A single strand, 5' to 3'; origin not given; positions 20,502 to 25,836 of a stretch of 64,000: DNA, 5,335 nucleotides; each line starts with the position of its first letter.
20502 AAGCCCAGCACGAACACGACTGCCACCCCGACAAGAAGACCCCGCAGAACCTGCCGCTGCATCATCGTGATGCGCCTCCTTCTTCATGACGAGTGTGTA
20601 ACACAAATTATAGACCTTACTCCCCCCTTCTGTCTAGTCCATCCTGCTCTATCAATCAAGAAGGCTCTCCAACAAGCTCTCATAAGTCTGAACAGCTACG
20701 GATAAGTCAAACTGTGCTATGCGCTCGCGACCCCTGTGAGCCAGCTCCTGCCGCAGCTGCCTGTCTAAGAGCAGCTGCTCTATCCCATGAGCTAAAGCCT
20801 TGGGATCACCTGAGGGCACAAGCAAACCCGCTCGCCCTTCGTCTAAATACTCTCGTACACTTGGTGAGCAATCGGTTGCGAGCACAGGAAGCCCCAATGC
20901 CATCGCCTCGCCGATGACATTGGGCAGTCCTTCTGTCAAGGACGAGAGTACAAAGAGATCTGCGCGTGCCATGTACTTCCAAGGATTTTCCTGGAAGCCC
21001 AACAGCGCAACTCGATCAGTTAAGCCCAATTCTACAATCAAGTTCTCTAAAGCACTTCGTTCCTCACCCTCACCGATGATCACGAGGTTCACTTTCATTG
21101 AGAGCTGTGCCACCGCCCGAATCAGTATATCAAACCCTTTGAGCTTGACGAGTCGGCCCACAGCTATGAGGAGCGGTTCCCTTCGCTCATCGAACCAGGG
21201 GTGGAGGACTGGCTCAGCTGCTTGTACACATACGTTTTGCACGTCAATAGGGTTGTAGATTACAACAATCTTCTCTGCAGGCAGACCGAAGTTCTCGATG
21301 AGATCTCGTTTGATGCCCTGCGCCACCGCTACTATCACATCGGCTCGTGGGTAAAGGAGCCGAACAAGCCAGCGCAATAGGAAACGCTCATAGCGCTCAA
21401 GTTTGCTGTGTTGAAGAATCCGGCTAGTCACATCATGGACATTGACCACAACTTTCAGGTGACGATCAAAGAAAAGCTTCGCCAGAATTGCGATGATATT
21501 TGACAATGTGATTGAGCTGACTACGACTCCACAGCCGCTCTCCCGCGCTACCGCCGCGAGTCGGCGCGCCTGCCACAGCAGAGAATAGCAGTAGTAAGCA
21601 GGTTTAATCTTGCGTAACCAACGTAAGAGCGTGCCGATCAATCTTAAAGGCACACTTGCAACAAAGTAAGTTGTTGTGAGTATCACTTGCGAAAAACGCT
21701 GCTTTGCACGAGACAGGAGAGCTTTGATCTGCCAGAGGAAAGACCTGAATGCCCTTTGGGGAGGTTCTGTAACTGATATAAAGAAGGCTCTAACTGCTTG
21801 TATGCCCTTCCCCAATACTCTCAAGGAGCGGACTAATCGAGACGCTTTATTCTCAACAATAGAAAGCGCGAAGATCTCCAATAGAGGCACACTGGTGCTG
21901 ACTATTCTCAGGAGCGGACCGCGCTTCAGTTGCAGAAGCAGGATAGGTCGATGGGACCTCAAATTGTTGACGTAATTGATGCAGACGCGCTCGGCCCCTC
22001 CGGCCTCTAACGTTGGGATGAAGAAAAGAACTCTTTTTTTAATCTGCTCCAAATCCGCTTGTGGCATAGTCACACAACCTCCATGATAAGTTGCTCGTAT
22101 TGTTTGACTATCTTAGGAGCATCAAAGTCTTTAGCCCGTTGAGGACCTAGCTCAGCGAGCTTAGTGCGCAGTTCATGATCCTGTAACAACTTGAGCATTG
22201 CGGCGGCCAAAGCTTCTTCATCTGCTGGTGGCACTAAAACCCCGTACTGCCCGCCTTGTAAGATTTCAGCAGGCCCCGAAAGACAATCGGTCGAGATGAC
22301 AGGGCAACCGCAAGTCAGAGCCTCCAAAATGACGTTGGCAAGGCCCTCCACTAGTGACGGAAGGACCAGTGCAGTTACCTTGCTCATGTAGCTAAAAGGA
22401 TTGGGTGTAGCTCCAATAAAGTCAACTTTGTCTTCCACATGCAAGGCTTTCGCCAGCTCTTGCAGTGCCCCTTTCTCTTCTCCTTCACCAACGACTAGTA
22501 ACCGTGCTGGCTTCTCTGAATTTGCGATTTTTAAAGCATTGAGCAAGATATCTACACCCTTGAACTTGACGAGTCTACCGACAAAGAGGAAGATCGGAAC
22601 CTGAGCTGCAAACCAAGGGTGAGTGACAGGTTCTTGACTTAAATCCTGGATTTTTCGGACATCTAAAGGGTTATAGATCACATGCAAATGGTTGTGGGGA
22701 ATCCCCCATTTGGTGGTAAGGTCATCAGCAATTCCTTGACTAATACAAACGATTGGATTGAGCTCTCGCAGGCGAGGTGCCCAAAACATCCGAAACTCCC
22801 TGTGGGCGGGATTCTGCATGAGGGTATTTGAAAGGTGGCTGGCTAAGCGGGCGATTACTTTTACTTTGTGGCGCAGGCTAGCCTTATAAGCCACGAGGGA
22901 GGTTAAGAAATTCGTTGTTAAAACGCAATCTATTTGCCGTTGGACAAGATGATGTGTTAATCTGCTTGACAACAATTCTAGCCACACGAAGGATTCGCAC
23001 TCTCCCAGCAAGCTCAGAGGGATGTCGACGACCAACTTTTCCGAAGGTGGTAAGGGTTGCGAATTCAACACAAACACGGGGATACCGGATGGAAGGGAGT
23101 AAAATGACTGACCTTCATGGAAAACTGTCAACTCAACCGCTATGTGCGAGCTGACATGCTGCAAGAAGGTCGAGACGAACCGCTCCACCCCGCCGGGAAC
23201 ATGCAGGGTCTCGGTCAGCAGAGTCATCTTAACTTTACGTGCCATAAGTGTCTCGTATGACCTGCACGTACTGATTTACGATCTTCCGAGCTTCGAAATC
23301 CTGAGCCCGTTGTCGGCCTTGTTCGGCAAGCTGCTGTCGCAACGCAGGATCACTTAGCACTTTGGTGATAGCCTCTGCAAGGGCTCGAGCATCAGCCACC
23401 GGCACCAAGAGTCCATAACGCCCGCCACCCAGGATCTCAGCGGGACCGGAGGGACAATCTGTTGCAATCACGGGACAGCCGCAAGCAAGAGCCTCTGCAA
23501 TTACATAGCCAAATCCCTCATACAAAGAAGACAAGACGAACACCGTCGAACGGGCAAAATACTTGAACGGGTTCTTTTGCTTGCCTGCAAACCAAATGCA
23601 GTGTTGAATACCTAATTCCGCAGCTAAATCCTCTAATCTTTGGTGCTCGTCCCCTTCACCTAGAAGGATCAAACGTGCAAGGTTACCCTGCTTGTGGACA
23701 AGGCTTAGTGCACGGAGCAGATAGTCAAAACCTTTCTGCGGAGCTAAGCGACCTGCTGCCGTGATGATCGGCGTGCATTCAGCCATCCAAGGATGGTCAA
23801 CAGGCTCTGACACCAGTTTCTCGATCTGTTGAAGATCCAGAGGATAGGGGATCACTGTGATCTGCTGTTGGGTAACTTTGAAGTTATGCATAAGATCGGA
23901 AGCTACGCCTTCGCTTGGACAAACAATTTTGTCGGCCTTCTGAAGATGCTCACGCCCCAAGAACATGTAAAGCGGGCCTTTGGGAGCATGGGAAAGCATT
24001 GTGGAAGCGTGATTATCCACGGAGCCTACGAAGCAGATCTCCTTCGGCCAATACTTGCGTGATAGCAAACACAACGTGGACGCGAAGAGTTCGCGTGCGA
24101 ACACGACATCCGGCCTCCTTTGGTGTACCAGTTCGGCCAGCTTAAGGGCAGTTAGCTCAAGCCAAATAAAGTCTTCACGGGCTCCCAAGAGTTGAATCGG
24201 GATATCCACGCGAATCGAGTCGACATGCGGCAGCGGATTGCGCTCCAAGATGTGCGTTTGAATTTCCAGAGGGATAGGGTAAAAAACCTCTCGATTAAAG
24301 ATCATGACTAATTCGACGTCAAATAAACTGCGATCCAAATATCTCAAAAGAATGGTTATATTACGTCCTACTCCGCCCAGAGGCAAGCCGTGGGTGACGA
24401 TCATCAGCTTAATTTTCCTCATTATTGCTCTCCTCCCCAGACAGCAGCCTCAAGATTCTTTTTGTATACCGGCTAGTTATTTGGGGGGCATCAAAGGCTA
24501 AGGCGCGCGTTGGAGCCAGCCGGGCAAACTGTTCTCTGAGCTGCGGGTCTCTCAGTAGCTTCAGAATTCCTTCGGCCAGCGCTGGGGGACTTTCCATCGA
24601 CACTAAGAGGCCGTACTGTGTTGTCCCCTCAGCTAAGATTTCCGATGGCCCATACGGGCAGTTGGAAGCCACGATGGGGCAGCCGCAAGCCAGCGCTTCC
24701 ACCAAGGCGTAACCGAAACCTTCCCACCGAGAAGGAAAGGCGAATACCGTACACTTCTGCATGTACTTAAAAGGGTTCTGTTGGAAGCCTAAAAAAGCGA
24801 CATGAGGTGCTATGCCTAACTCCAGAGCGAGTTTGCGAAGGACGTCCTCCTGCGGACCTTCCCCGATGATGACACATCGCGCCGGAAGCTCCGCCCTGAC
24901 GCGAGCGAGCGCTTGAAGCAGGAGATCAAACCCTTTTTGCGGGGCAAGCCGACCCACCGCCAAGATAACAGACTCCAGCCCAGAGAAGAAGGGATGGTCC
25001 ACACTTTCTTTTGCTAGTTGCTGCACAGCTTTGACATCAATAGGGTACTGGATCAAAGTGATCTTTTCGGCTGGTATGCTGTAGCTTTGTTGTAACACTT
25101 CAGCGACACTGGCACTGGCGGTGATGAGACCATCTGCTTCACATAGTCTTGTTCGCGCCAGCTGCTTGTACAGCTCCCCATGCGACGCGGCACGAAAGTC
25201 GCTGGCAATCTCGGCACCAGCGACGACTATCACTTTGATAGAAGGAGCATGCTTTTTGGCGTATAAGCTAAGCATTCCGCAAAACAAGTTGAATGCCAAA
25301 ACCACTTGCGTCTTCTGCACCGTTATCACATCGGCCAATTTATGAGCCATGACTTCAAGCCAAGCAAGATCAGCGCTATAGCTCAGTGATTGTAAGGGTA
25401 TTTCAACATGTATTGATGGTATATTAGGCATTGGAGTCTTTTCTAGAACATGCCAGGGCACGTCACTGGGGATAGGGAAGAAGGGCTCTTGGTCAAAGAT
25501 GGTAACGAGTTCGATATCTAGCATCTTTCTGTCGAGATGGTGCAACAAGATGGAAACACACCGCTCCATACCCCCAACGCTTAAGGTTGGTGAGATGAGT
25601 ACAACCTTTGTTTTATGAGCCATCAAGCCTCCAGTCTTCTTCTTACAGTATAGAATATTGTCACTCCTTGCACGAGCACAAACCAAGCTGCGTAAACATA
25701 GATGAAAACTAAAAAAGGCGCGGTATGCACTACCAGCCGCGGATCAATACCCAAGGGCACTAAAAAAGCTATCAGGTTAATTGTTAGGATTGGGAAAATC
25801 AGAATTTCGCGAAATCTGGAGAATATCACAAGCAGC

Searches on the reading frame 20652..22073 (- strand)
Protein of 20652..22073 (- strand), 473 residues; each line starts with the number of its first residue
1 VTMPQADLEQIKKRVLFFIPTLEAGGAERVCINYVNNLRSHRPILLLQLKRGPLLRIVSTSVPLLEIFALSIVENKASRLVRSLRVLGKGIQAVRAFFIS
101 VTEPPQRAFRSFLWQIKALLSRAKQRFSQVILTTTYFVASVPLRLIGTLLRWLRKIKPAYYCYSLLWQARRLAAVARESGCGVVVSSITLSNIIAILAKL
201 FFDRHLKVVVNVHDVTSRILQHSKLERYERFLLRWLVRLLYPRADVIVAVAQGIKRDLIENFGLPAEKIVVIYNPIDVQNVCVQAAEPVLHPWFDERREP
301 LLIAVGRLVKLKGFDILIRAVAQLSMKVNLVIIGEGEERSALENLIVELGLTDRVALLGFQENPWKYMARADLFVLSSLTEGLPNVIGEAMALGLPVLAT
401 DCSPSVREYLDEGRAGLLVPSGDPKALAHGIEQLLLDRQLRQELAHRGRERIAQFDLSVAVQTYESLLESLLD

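Call 3: search_protein_families(library=pfam, proteins=[window:20652-22073:-], max_evalue=0.001)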
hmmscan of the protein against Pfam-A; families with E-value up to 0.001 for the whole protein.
window:20652-22073:- (473 aa): 6 families
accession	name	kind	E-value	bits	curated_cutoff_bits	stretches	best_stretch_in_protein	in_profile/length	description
PF00534.26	Glycos_transf_1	-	7.7e-41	139.9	26.4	1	298-451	14-172/172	Glycosyl transferases group 1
PF13692.12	Glyco_trans_1_4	-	4.1e-38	131.3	27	1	300-437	2-142/142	Glycosyl transferases group 1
PF13439.12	Glyco_transf_4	-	2.1e-18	67.4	28.5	1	162-279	54-169/170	Glycosyltransferase Family 4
PF13579.12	Glyco_trans_4_4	-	5.6e-12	46.7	29.7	1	163-274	57-157/158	Glycosyl transferase 4-like domain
PF20706.3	GT4-conflict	-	9e-12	45.1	26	1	236-454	139-374/385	Family 4 Glycosyltransferase in conflict systems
PF13524.12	Glyco_trans_1_2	-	6.2e-06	26.7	25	1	387-453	67-130/144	Glycosyl transferase-like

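Call 4: search_protein_families(library=ncbifam, proteins=[window:20652-22073:-], max_evalue=0.001)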
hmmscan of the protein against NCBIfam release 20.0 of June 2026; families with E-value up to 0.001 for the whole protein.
window:20652-22073:- (473 aa): 42 families (the best 25 are shown)
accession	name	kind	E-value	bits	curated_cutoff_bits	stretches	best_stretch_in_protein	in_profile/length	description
NF050063.1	ProtGlycPglJ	equivalog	3.7e-57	194.2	500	1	191-458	96-353/363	N-acetylgalactosamine-N,N'-diacetylbacillosaminyl-diphospho-undecaprenol 4-alpha-N-acetylgalactosaminyltransferase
TIGR03088.1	stp2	hypoth_equivalog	3e-43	148.3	409.05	1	233-472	126-374/374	TIGR03088 family PEP-CTERM/XrtA system glycosyltransferase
NF041876.1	EPS_EpsE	equivalog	2e-34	119.5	400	1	291-455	207-380/389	exopolysaccharide biosynthesis GT4 family glycosyltransferase EpsE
NF050056.1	ProtGlycPglH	equivalog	1.7e-31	109.6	600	1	172-469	77-351/354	GalNAc-alpha-(1->4)-GalNAc-alpha-(1->3)-diNAcBac-PP-undecaprenol alpha-1,4-N-acetyl-D-galactosaminyltransferase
TIGR03999.1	thiol_BshA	equivalog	2.4e-31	109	273.7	1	171-472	75-374/375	N-acetyl-alpha-D-glucosaminyl L-malate synthase BshA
NF007396.0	PRK09922.1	equivalog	1.2e-27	96.8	385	1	244-435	136-324/361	lipopolysaccharide 1,6-galactosyltransferase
TIGR02149.1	glgA_Coryne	subfamily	1.1e-23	84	302.4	1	179-464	82-384/391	glycogen synthase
TIGR04063.1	stp3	hypoth_equivalog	1.2e-22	80.4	442.05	1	234-471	148-395/397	TIGR04063 family PEP-CTERM/XrtA system glycosyltransferase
NF038011.1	PelF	equivalog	1.5e-21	77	100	1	233-456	247-476/489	GT4 family glycosyltransferase PelF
NF046085.1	XrtY_assoc_Gly1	equivalog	5.4e-21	74.9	400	1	161-470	80-383/387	XrtY-associated glycosyltransferase XYAG1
NF047880.1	glyco_SdgA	exception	1.2e-20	73.5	800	1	271-467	286-486/488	serine-aspartate repeat adhesin O-glycosyltransferase SdgA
NF047684.1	TeichurnBiosyTuaC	equivalog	1.9e-19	69.9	550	1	300-453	220-370/391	teichuronic acid biosynthesis protein TuaC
TIGR03449.1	mycothiol_MshA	equivalog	2.5e-19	69.5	462.5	1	243-466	164-398/406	D-inositol-3-phosphate glycosyltransferase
NF041010.1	glycosy_Agl16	equivalog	1.5e-18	66.9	575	1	221-456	111-336/352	glycosylation protein Agl16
TIGR04005.1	wcaL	equivalog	1.6e-18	66.8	537.6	1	239-470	170-405/406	colanic acid biosynthesis glycosyltransferase WcaL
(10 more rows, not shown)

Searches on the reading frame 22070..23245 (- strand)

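Call 3: search_protein_families(library=pfam, proteins=[window:22070-23245:-], max_evalue=0.001)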
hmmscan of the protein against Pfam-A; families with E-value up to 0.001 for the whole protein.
window:22070-23245:- (391 aa): 5 families
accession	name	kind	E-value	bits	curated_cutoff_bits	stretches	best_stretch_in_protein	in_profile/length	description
PF00534.26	Glycos_transf_1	-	1.1e-37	129.6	26.4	1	216-368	15-170/172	Glycosyl transferases group 1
PF13692.12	Glyco_trans_1_4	-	2e-36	125.8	27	1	217-356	2-142/142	Glycosyl transferases group 1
PF13439.12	Glyco_transf_4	-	3.7e-11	43.8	28.5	1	18-196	2-168/170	Glycosyltransferase Family 4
PF20706.3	GT4-conflict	-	1.9e-07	30.9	26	1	206-332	189-323/385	Family 4 Glycosyltransferase in conflict systems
PF13579.12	Glyco_trans_4_4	-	4.4e-07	30.8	29.7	1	87-192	60-157/158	Glycosyl transferase 4-like domain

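Call 4: search_protein_families(library=ncbifam, proteins=[window:22070-23245:-], max_evalue=0.001)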
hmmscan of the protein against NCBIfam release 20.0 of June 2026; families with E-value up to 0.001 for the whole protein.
window:22070-23245:- (391 aa): 36 families (the best 25 are shown)
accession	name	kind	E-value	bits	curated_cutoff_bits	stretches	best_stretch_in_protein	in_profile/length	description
NF050063.1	ProtGlycPglJ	equivalog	2.3e-45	155.3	500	1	17-382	13-358/363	N-acetylgalactosamine-N,N'-diacetylbacillosaminyl-diphospho-undecaprenol 4-alpha-N-acetylgalactosaminyltransferase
TIGR03088.1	stp2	hypoth_equivalog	9.1e-36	123.7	409.05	1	145-388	123-371/374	TIGR03088 family PEP-CTERM/XrtA system glycosyltransferase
NF050056.1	ProtGlycPglH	equivalog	6.7e-31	107.6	600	1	218-390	181-353/354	GalNAc-alpha-(1->4)-GalNAc-alpha-(1->3)-diNAcBac-PP-undecaprenol alpha-1,4-N-acetyl-D-galactosaminyltransferase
NF007396.0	PRK09922.1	equivalog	1.2e-28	100.1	385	1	96-356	78-326/361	lipopolysaccharide 1,6-galactosyltransferase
TIGR03999.1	thiol_BshA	equivalog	1.9e-28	99.5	273.7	1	167-390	150-373/375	N-acetyl-alpha-D-glucosaminyl L-malate synthase BshA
NF041876.1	EPS_EpsE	equivalog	6.9e-25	88.1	400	1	199-371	197-376/389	exopolysaccharide biosynthesis GT4 family glycosyltransferase EpsE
TIGR04063.1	stp3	hypoth_equivalog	1.4e-21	76.8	442.05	1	156-367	152-371/397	TIGR04063 family PEP-CTERM/XrtA system glycosyltransferase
TIGR04157.1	glyco_rSAM_CFB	subfamily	1.9e-21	76.5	400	1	159-361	167-379/406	TIGR04157 family glycosyltransferase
NF046085.1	XrtY_assoc_Gly1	equivalog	8.1e-20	71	400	1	184-390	181-384/387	XrtY-associated glycosyltransferase XYAG1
NF047880.1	glyco_SdgA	exception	2.2e-19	69.4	800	1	221-387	320-487/488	serine-aspartate repeat adhesin O-glycosyltransferase SdgA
TIGR02149.1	glgA_Coryne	subfamily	2.7e-19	69.6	302.4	1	162-382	145-382/391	glycogen synthase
TIGR03449.1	mycothiol_MshA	equivalog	4.8e-18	65.2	462.5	1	213-381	217-394/406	D-inositol-3-phosphate glycosyltransferase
NF047684.1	TeichurnBiosyTuaC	equivalog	7.8e-17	61.3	550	1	217-381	220-380/391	teichuronic acid biosynthesis protein TuaC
NF038011.1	PelF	equivalog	1.6e-16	60.4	100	1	180-385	275-487/489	GT4 family glycosyltransferase PelF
NF038298.1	EPS_HpsO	equivalog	3.9e-15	55.5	575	1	219-372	204-368/388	hormogonium polysaccharide biosynthesis glycosyltransferase HpsO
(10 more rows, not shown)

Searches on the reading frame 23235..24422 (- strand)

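Call 3: search_protein_families(library=pfam, proteins=[window:23235-24422:-], max_evalue=0.001)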
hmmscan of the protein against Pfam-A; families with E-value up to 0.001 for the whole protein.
window:23235-24422:- (395 aa): 6 families
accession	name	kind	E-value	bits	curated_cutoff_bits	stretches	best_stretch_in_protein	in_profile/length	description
PF00534.26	Glycos_transf_1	-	1.1e-39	136.2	26.4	1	217-372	15-172/172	Glycosyl transferases group 1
PF13692.12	Glyco_trans_1_4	-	8.7e-38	130.2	27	1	218-358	2-142/142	Glycosyl transferases group 1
PF13439.12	Glyco_transf_4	-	9.6e-14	52.2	28.5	1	16-198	2-169/170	Glycosyltransferase Family 4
PF20706.3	GT4-conflict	-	4.7e-11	42.7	26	1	210-372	192-371/385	Family 4 Glycosyltransferase in conflict systems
PF13579.12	Glyco_trans_4_4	-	1.1e-09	39.3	29.7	1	16-193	1-157/158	Glycosyl transferase 4-like domain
PF13524.12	Glyco_trans_1_2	-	3.2e-07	30.8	25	1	306-375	65-132/144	Glycosyl transferase-like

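Call 4: search_protein_families(library=ncbifam, proteins=[window:23235-24422:-], max_evalue=0.001)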
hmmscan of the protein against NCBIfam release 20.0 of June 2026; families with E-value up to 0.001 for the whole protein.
window:23235-24422:- (395 aa): 40 families (the best 25 are shown)
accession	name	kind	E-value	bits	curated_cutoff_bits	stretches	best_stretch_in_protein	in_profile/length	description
NF050063.1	ProtGlycPglJ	equivalog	1.4e-51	175.8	500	1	5-387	3-361/363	N-acetylgalactosamine-N,N'-diacetylbacillosaminyl-diphospho-undecaprenol 4-alpha-N-acetylgalactosaminyltransferase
TIGR03088.1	stp2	hypoth_equivalog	1.5e-35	122.9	409.05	1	151-390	125-371/374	TIGR03088 family PEP-CTERM/XrtA system glycosyltransferase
NF041876.1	EPS_EpsE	equivalog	1.2e-30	107.1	400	1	183-379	183-383/389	exopolysaccharide biosynthesis GT4 family glycosyltransferase EpsE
TIGR03999.1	thiol_BshA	equivalog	1.3e-30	106.6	273.7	1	159-390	141-371/375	N-acetyl-alpha-D-glucosaminyl L-malate synthase BshA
TIGR03449.1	mycothiol_MshA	equivalog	4.9e-23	81.7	462.5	1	159-389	161-400/406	D-inositol-3-phosphate glycosyltransferase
NF050056.1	ProtGlycPglH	equivalog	1.7e-22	80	600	1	220-391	182-352/354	GalNAc-alpha-(1->4)-GalNAc-alpha-(1->3)-diNAcBac-PP-undecaprenol alpha-1,4-N-acetyl-D-galactosaminyltransferase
TIGR04157.1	glyco_rSAM_CFB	subfamily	5.5e-22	78.3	400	1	158-372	165-388/406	TIGR04157 family glycosyltransferase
TIGR02149.1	glgA_Coryne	subfamily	6.2e-22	78.2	302.4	1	156-390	138-388/391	glycogen synthase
NF007396.0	PRK09922.1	equivalog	4.9e-21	75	385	1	159-360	132-328/361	lipopolysaccharide 1,6-galactosyltransferase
NF047880.1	glyco_SdgA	exception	2.3e-19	69.3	800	1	220-389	318-487/488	serine-aspartate repeat adhesin O-glycosyltransferase SdgA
TIGR04063.1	stp3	hypoth_equivalog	8.5e-19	67.7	442.05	1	147-388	142-391/397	TIGR04063 family PEP-CTERM/XrtA system glycosyltransferase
NF038011.1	PelF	equivalog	2.3e-17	63.2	100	1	152-385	247-485/489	GT4 family glycosyltransferase PelF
NF046085.1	XrtY_assoc_Gly1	equivalog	5.7e-17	61.6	400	1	146-390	145-382/387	XrtY-associated glycosyltransferase XYAG1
NF038229.1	Glyco4_Geo_Pelo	equivalog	1.4e-16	60.4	400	1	90-390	42-334/338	GPMC system family 4 glycosyltransferase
TIGR04047.1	MSMEG_0565_glyc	hypoth_equivalog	1.5e-16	60.4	259.85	1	159-379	135-361/373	MSMEG_0565 family glycosyltransferase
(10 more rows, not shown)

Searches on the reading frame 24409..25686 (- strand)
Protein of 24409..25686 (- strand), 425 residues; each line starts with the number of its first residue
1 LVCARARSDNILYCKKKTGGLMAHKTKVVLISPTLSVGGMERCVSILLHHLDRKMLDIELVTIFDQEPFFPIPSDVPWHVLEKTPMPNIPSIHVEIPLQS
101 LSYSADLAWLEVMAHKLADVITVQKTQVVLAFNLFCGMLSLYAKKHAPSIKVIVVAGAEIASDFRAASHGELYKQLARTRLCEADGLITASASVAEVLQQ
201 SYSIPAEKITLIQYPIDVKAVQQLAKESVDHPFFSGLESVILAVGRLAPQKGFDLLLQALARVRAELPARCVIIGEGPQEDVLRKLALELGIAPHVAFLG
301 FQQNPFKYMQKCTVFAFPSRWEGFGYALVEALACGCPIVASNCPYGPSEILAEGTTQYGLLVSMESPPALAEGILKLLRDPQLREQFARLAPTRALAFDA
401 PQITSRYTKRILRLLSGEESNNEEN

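Call 3: search_protein_families(library=pfam, proteins=[window:24409-25686:-], max_evalue=0.001)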
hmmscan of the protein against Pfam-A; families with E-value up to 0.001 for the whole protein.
window:24409-25686:- (425 aa): 5 families
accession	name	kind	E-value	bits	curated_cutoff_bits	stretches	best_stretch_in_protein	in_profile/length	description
PF00534.26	Glycos_transf_1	-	1.2e-42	145.8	26.4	1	238-390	15-168/172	Glycosyl transferases group 1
PF13692.12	Glyco_trans_1_4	-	5.5e-39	134.1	27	1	239-380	2-142/142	Glycosyl transferases group 1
PF20706.3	GT4-conflict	-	2.7e-10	40.2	26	1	235-342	194-312/385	Family 4 Glycosyltransferase in conflict systems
PF13439.12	Glyco_transf_4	-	3.1e-08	34.3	28.5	1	37-218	1-168/170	Glycosyltransferase Family 4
PF13579.12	Glyco_trans_4_4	-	3.2e-05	24.8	29.7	1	38-214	1-157/158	Glycosyl transferase 4-like domain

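Call 4: search_protein_families(library=ncbifam, proteins=[window:24409-25686:-], max_evalue=0.001)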
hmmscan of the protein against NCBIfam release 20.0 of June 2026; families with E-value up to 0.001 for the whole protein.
window:24409-25686:- (425 aa): 41 families (the best 25 are shown)
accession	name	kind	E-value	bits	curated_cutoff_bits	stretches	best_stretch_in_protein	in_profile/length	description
NF050063.1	ProtGlycPglJ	equivalog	4.1e-47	161.1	500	1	34-406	10-358/363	N-acetylgalactosamine-N,N'-diacetylbacillosaminyl-diphospho-undecaprenol 4-alpha-N-acetylgalactosaminyltransferase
TIGR03999.1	thiol_BshA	equivalog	1.2e-26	93.6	273.7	1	161-409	122-368/375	N-acetyl-alpha-D-glucosaminyl L-malate synthase BshA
TIGR03088.1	stp2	hypoth_equivalog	1.2e-24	87.1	409.05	1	186-408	139-367/374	TIGR03088 family PEP-CTERM/XrtA system glycosyltransferase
NF007396.0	PRK09922.1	equivalog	4.4e-22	78.4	385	1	37-354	15-302/361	lipopolysaccharide 1,6-galactosyltransferase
NF041876.1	EPS_EpsE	equivalog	9.4e-22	77.8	400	1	203-392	182-373/389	exopolysaccharide biosynthesis GT4 family glycosyltransferase EpsE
TIGR03449.1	mycothiol_MshA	equivalog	1.9e-20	73.1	462.5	1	182-399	163-388/406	D-inositol-3-phosphate glycosyltransferase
TIGR04157.1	glyco_rSAM_CFB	subfamily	5.5e-19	68.4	400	1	180-387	166-381/406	TIGR04157 family glycosyltransferase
NF047880.1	glyco_SdgA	exception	4.4e-18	65.1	800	1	215-407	292-483/488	serine-aspartate repeat adhesin O-glycosyltransferase SdgA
TIGR04047.1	MSMEG_0565_glyc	hypoth_equivalog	6.8e-16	58.3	259.85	1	181-383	136-344/373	MSMEG_0565 family glycosyltransferase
TIGR02149.1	glgA_Coryne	subfamily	1e-15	57.8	302.4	1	117-395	75-370/391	glycogen synthase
NF050056.1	ProtGlycPglH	equivalog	5.1e-15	55.4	600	1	238-411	179-350/354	GalNAc-alpha-(1->4)-GalNAc-alpha-(1->3)-diNAcBac-PP-undecaprenol alpha-1,4-N-acetyl-D-galactosaminyltransferase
NF038229.1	Glyco4_Geo_Pelo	equivalog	1.4e-14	53.9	400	1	109-407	38-328/338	GPMC system family 4 glycosyltransferase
TIGR04063.1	stp3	hypoth_equivalog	5.7e-14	51.8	442.05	1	105-388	72-368/397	TIGR04063 family PEP-CTERM/XrtA system glycosyltransferase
NF046085.1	XrtY_assoc_Gly1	equivalog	3.7e-13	49.1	400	1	193-409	168-379/387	XrtY-associated glycosyltransferase XYAG1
NF047881.1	glyco_SdgB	exception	2.2e-12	46.4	800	1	238-409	321-491/496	serine-aspartate repeat adhesin O-glycosyltransferase SdgB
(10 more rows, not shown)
